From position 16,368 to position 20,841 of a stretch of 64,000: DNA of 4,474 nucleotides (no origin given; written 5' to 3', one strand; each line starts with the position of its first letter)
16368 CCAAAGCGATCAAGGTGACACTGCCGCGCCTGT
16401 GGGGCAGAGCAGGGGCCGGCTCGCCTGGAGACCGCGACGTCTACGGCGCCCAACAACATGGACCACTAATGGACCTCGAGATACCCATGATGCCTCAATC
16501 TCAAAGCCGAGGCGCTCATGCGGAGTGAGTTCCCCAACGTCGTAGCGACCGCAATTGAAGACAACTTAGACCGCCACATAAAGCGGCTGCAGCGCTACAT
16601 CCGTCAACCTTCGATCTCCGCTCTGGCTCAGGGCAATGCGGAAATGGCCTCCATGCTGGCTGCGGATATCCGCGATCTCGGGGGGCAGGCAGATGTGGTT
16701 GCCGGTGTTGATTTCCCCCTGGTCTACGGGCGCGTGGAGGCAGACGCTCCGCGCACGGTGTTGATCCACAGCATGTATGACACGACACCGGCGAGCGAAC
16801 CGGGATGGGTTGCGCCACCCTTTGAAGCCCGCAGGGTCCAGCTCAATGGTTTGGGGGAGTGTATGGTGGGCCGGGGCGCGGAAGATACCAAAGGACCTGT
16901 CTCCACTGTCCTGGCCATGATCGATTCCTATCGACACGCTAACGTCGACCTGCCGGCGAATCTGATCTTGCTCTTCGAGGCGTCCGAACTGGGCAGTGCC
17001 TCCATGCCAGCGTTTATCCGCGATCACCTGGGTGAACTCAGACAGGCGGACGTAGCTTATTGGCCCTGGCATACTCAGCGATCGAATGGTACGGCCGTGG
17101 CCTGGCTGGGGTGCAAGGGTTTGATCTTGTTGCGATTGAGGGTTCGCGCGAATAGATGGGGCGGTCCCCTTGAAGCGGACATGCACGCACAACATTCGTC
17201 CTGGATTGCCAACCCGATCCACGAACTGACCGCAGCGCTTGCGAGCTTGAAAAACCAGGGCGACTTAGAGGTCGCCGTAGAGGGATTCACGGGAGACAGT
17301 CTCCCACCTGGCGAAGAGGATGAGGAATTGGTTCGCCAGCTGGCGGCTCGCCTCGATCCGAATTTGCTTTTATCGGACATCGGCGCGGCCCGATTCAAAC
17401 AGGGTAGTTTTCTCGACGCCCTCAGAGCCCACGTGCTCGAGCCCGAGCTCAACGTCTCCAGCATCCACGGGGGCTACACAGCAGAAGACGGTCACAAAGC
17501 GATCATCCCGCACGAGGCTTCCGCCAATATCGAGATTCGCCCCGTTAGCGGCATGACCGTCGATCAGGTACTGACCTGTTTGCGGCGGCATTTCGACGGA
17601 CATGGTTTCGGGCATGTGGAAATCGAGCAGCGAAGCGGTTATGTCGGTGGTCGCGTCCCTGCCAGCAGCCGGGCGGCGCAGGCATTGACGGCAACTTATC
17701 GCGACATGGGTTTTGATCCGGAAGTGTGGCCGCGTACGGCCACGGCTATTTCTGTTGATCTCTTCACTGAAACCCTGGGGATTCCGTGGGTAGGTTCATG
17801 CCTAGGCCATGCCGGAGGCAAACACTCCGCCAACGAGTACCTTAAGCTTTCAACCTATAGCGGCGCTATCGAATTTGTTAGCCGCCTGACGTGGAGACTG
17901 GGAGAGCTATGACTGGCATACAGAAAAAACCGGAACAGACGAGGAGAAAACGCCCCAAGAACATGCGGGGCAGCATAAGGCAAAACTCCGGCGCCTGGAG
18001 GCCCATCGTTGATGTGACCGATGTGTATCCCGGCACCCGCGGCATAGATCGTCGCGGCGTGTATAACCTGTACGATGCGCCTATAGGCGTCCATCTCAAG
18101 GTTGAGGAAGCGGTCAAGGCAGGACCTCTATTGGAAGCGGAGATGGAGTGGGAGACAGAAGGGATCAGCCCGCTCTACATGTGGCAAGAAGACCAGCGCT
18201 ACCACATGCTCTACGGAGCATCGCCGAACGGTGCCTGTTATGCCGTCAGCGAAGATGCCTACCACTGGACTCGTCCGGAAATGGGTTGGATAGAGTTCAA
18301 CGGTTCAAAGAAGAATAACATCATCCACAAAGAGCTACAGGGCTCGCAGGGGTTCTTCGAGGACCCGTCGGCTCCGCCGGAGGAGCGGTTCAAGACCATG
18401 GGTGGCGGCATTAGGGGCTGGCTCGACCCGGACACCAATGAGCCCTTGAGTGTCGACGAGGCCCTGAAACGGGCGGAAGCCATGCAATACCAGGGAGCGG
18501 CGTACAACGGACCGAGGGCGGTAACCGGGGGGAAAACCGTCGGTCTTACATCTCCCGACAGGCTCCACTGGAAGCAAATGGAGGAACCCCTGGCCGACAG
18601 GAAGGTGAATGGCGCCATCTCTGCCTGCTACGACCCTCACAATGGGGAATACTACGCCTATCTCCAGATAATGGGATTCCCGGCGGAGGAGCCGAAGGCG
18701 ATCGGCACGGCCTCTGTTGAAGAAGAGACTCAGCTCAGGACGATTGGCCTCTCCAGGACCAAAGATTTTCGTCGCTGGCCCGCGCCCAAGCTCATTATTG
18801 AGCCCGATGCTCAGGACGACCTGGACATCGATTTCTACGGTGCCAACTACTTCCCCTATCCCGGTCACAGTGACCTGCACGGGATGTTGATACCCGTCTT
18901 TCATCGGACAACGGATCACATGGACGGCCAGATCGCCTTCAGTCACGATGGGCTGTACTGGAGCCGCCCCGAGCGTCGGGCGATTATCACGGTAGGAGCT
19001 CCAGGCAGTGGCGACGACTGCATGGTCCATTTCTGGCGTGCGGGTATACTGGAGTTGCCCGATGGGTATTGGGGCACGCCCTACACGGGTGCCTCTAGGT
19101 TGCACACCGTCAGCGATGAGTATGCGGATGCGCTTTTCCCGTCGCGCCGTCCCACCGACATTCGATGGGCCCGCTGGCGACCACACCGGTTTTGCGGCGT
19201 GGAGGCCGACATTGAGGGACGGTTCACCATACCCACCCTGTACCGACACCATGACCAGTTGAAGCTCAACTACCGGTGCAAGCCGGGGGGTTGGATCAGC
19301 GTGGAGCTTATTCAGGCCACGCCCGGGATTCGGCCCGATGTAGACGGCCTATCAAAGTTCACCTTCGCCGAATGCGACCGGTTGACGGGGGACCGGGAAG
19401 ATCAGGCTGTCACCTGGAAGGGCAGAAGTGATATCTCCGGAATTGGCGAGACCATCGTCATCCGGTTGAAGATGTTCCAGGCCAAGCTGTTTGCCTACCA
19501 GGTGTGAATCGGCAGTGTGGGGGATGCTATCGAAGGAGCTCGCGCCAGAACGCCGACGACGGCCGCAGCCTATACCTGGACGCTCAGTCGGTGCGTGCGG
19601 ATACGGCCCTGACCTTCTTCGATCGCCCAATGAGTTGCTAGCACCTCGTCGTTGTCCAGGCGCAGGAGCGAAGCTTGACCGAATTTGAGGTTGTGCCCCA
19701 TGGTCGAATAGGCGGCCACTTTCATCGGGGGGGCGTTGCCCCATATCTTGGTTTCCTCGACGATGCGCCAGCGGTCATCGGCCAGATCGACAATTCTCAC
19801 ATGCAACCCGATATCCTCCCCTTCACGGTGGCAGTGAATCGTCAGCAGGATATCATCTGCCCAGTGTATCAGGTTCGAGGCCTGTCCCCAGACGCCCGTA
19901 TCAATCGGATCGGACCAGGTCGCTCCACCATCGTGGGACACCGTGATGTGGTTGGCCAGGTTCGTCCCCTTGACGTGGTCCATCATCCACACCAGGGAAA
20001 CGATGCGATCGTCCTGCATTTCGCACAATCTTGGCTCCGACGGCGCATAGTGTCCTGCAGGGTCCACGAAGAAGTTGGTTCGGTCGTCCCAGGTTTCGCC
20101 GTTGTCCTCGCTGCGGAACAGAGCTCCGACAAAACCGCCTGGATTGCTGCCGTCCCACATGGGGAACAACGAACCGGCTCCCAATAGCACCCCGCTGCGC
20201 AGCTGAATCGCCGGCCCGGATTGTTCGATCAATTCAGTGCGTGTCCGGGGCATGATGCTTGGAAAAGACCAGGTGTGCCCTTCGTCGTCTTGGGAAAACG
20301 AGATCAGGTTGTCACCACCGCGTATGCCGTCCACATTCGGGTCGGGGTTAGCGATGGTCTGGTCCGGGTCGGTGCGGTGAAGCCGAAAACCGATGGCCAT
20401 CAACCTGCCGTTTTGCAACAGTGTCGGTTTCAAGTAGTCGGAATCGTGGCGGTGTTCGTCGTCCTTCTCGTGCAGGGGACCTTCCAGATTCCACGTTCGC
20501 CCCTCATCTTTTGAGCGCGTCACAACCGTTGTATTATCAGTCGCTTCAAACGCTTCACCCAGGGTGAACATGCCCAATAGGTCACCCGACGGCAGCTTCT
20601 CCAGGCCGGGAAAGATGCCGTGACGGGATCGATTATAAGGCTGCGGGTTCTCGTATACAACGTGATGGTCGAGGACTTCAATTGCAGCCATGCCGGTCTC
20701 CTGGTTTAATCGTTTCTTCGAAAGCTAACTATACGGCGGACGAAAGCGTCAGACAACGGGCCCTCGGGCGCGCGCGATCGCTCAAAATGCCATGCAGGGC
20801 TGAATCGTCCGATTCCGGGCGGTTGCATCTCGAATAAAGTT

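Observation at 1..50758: Four paralogues of an unrecognised 580-656-aa polytopic membrane protein, each wired to PhyH oxygenases: candidate new import/oxidation system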

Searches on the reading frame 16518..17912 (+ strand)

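Call 19: search_protein_families(library=pfam, proteins=[window:16518-17912:+], max_evalue=0.001)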
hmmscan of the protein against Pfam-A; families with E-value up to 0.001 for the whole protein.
window:16518-17912:+ (464 aa): 2 families
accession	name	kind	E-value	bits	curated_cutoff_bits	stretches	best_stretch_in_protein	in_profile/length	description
PF01546.33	Peptidase_M20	-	5.8e-15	56.2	24.6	1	87-457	6-203/206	Peptidase family M20/M25/M40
PF07687.19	M20_dimer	-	1.2e-11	45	21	1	213-361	6-101/107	Peptidase dimerisation domain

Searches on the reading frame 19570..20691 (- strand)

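Call 19: search_protein_families(library=pfam, proteins=[window:19570-20691:-], max_evalue=0.001)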
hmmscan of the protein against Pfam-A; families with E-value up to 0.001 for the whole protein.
window:19570-20691:- (373 aa): 3 families
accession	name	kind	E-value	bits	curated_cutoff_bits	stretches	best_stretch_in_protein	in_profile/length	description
PF13088.12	BNR_2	-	1.4e-08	34.9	31.4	1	132-268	85-207/277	BNR repeat-like domain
PF24316.1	Tli3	-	2.8e-05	24.9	27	0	54-86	83-115/129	T6SS Tli3 immunity protein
PF02012.26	BNR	-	3.8e-05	23.5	27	0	251-260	2-11/12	BNR/Asp-box repeat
